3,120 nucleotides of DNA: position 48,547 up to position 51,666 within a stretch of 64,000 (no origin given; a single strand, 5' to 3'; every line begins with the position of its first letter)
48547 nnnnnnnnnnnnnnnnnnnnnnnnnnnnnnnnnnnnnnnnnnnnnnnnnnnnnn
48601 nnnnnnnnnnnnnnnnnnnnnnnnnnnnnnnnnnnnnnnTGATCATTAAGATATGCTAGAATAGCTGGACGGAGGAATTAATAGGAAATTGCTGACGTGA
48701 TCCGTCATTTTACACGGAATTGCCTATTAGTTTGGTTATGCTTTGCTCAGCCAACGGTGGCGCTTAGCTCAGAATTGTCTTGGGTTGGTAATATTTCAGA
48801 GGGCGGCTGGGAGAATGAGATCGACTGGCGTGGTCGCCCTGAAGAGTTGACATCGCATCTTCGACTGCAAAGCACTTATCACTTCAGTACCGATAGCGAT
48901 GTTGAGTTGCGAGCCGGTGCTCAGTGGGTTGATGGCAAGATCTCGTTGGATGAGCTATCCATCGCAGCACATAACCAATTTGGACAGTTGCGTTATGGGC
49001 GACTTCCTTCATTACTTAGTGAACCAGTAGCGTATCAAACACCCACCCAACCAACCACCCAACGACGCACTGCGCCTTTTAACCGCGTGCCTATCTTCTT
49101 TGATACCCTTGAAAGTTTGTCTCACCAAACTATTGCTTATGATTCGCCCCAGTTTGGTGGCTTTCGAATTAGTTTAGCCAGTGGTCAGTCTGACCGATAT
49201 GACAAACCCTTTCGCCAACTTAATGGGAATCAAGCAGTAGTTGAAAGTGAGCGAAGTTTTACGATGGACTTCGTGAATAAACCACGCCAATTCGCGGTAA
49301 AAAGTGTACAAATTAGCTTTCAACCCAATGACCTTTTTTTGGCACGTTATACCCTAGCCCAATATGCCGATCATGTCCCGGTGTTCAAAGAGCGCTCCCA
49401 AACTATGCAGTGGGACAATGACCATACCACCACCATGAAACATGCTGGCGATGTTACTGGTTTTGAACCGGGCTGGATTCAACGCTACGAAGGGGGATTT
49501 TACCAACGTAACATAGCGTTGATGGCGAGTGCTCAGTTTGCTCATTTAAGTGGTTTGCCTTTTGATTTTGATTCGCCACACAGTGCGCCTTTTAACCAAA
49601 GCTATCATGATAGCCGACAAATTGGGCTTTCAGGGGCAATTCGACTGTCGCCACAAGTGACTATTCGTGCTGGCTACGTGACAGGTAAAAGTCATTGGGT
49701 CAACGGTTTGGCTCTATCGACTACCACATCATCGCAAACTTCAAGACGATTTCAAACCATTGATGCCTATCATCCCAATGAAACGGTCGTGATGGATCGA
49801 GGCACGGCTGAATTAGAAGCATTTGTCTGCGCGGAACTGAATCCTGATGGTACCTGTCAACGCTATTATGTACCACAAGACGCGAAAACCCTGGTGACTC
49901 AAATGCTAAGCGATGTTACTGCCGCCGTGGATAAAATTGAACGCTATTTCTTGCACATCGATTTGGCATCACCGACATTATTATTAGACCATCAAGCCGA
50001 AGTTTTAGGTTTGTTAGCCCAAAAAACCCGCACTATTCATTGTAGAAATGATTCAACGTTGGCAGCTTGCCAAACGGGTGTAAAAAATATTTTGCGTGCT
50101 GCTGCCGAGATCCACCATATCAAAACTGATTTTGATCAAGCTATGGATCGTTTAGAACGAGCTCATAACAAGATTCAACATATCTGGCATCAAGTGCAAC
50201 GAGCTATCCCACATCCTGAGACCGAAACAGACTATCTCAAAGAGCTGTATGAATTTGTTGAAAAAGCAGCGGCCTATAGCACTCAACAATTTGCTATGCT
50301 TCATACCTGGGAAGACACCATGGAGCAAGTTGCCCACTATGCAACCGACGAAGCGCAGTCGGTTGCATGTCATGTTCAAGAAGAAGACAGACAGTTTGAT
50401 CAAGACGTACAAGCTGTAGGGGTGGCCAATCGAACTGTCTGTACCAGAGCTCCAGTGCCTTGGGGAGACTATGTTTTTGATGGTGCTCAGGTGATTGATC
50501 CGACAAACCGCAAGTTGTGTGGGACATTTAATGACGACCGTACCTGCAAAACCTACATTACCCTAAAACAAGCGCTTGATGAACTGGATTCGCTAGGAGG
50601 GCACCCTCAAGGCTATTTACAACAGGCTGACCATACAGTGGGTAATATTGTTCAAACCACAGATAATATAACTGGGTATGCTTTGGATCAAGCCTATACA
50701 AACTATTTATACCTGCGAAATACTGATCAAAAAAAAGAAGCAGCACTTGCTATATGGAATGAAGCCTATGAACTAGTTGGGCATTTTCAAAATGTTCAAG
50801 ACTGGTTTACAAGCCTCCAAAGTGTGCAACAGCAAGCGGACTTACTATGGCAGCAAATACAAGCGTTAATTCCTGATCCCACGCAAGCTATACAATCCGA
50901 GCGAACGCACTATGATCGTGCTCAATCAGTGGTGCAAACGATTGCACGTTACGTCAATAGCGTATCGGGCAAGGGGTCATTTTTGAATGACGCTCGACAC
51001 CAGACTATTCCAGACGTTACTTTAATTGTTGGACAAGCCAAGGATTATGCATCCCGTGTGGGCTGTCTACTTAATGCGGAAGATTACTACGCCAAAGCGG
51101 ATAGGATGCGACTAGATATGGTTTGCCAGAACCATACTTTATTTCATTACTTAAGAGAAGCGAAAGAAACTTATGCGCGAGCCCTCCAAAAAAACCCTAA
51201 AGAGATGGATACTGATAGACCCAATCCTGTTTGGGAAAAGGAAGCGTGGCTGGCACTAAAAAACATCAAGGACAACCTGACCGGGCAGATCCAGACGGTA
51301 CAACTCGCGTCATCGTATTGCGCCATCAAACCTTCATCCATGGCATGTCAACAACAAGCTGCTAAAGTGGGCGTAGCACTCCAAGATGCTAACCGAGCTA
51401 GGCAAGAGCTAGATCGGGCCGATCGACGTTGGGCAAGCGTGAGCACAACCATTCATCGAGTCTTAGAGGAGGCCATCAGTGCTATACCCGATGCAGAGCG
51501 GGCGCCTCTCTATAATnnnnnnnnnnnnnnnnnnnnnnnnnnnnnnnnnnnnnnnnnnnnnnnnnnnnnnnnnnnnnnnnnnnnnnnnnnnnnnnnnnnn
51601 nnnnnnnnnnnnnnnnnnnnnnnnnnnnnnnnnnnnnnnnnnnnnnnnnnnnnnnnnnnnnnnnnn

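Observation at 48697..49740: N-terminus of the giant ORF looks like the front part of a porin-type beta-barrel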

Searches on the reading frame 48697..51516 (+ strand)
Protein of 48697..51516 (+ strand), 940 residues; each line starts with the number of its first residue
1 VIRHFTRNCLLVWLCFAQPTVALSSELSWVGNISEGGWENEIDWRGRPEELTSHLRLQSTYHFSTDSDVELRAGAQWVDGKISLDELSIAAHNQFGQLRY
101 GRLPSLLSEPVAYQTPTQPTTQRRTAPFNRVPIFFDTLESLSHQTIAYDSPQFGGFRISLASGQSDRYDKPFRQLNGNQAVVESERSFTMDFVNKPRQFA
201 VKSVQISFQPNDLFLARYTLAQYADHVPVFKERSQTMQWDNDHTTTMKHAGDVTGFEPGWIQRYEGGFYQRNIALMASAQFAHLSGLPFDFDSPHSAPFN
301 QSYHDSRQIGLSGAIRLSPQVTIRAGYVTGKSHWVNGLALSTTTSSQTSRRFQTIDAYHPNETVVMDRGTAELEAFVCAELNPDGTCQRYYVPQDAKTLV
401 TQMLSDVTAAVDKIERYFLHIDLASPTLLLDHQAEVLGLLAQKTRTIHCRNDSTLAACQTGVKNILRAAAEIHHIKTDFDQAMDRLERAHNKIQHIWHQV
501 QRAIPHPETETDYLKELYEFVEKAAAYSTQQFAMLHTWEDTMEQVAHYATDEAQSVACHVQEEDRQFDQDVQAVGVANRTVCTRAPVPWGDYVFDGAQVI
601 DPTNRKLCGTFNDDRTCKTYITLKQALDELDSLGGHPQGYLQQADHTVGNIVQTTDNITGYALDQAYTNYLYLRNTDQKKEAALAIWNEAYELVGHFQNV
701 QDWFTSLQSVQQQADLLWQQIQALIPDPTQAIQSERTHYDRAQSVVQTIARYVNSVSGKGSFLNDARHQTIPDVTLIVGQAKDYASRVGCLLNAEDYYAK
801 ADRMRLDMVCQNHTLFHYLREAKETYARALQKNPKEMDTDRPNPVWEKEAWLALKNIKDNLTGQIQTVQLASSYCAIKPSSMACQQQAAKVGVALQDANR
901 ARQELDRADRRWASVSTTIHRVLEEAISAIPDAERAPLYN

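Call 37: find_related_loci(query=A2, collection=genome_contigs, flank=10000)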
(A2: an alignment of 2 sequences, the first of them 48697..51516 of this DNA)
Query A2 (940 aa) in genome_contigs; peptide patterns used: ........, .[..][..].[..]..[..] (x = any residue, [..] = any of these).
84 stretches matched a pattern, but none encodes a relative of the query by tblastn (E <= 1e-3).

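Call 44: find_related_loci(query=A2, collection=metagenome_contigs, flank=10000)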
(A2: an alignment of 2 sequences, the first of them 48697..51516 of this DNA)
Query A2 (940 aa) in metagenome_contigs; peptide patterns used: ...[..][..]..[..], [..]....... (x = any residue, [..] = any of these).
181 stretches matched a pattern, but none encodes a relative of the query by tblastn (E <= 1e-3).

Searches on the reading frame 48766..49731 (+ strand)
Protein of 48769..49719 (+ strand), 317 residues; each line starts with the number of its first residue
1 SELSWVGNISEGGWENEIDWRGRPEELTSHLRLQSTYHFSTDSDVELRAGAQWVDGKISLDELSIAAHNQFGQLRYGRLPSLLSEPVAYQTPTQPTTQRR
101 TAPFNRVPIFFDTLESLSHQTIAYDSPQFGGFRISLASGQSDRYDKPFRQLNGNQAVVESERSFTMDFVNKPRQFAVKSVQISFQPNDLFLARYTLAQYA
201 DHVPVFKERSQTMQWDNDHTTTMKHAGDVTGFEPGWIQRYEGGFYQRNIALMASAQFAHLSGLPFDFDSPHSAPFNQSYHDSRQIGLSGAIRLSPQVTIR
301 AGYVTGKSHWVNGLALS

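Call 39: search_protein_families(library=pfam, proteins=[window:48769-49719:+], max_evalue=10)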
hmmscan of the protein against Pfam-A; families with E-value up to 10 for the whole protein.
seq(317 aa): 1 family
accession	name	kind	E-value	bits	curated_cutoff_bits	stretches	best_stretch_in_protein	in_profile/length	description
PF13609.12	Porin_4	-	0.0054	17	27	1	46-146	71-169/310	Gram-negative porin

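Call 82: predict_structure(alignment_id=A4)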
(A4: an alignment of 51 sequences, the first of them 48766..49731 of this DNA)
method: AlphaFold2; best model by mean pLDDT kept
length: 322 residues; sequences in the alignment: 51
mean_pLDDT: 48.8   pTM: 0.41
mean pLDDT of the five models: 48.8, 46.1, 40.2, 40.1, 39.3
residues with pLDDT >= 90: 0; 70-90: 70; 50-70: 58; < 50: 194
segments of 3 or more residues with pLDDT < 50: 85-117, 166-322
pLDDT, mean of each block of 10 residues (from residue 1): 68 69 68 78 76 80 81 80 43 30 29 42 77 66 52 52 47 31 30 37 35 34 28 27 29 37 38 43 39 43 39 38 30
secondary structure, 60 per line:
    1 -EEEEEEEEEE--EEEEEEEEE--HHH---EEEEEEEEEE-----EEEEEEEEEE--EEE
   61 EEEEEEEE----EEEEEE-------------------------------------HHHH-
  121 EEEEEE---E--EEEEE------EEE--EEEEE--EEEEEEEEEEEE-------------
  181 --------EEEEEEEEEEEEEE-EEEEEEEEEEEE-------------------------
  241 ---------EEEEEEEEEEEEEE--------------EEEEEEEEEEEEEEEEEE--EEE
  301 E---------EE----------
elements in order: E2-11 E14-22 E31-40 E46-55 E58-68 E73-78 H116-119 E121-126 E133-137 E144-146 E149-153 E156-167 E189-202 E204-215 E250-263 E278-295 E298-301

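Call 84: fold_search(model_id=the predicted structure, library=pdb)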
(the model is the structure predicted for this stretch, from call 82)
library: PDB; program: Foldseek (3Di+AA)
matches with E <= 10: 311; with E <= 0.001: 0
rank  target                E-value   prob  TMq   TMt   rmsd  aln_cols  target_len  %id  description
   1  9xdd_B                3.4e-02  0.30  0.14  0.15  20.8       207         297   10  TamAB in non-hybrid barrel state (released 2026-01-28)
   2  6ehe                  5.5e-02  0.92  0.32  0.33  14.0       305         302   10  OmpTdeltaL8 (loop L8 deletion mutant of OmpT), an outer membrane protein of Vibrio cholerae (released 2018-04-25)
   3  6g73_B                5.5e-02  0.41  0.23  0.25  20.7       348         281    9  The dynamic nature of the VDAC1 channels in bilayers: human VDAC1 at 3.3 Angstrom resolution (released 2019-04-24)
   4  9xdc_B                7.9e-02  0.21  0.12  0.11  16.2       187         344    8  TamAB hybrid barrel state (released 2026-01-28)
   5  6ehf                  1.1e-01  0.72  0.32  0.32  21.0       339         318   10  OmpT (in-vitro folded), an outer membrane protein Vibrio cholerae (trimer form) (released 2018-04-25)
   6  6ehd                  1.2e-01  0.85  0.33  0.33  11.5       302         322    9  OmpT (in-vitro folded), an outer membrane protein of Vibrio cholerae (released 2018-04-25)
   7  6g6u_A                1.2e-01  0.44  0.22  0.25  18.1       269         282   10  The dynamic nature of the VDAC1 channels in bilayers: human VDAC1 at 2.7 Angstrom resolution (released 2019-04-10)
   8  7fdy_A                1.9e-01  0.20  0.21  0.20  19.9       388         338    7  Structure of OmpF1 (released 2022-11-16)
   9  28yj_A                2.0e-01  0.12  0.09  0.10  46.8       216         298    9  Molecular basis of ZPD homopolymerization: cryo-EM structure of a native vertebrate egg coat filament (released 2026-03-18)
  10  4kr4_A                2.2e-01  0.15  0.21  0.20  19.5       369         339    9  Salmonella typhi OmpF complex with Ampicillin (released 2014-05-28)
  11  8k80_B                2.3e-01  0.09  0.13  0.11  24.5       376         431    9  Crystal structure of Langya Virus attachment (G) glycoprotein (released 2023-09-13)
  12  5jox_A                2.6e-01  0.07  0.13  0.10  23.8       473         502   10  Bacteroides ovatus Xyloglucan PUL GH43A in complex with AraDNJ (released 2016-08-10)
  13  7prn                  2.7e-01  0.28  0.20  0.22  19.5       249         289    9  E1M, D97A, E99A MUTANT OF RH. BLASTICA PORIN (released 1998-08-12)
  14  2prn                  2.9e-01  0.28  0.21  0.23  19.8       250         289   10  RHODOPSEUDOMONAS BLASTICA PORIN, TRIPLE MUTANT E1M, E99W, A116W (released 1999-01-13)
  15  8bqu_A                2.9e-01  0.08  0.09  0.10  47.7       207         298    8  Molecular basis of ZP3/ZP1 heteropolymerization: crystal structure of a native vertebrate egg coat filament (released 2024-03-13)
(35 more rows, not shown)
